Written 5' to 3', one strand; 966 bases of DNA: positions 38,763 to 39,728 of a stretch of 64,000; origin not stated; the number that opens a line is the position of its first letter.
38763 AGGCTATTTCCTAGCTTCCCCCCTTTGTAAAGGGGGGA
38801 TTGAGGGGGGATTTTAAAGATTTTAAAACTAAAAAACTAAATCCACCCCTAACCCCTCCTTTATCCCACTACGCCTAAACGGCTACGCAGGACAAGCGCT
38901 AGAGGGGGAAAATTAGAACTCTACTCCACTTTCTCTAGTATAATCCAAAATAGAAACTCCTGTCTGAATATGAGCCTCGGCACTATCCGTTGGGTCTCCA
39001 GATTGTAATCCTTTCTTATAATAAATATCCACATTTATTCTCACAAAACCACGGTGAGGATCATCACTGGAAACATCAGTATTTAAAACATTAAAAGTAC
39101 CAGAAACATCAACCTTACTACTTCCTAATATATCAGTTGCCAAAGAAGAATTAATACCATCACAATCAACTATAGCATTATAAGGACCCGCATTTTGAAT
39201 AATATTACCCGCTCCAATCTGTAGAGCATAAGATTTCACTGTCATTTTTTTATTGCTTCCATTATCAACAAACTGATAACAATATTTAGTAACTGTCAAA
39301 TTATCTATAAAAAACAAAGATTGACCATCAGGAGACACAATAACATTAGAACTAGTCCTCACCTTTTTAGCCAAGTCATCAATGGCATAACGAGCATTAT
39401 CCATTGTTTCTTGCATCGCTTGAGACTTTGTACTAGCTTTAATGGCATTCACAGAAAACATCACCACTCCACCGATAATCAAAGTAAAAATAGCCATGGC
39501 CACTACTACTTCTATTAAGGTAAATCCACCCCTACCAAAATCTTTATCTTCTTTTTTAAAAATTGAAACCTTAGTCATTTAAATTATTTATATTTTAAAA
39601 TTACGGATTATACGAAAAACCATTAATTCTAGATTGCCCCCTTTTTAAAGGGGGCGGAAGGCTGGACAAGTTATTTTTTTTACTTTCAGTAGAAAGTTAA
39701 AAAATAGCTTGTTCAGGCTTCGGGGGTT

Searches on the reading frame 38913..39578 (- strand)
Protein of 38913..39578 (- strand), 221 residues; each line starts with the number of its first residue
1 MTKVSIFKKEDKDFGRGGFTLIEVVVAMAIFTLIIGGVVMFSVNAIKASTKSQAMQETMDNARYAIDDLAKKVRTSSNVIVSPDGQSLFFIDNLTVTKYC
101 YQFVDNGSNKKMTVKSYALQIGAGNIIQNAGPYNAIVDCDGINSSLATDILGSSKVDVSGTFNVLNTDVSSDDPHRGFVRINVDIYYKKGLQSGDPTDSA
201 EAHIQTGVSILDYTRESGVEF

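Call 11: search_protein_families(library=pfam, proteins=[window:38913-39578:-])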
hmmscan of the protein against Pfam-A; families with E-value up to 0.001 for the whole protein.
window:38913-39578:- (221 aa): 1 family
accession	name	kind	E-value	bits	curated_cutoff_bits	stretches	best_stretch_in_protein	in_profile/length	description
PF07963.17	N_methyl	-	1.5e-06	27.9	21.2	1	16-38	4-26/27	Prokaryotic N-terminal methylation motif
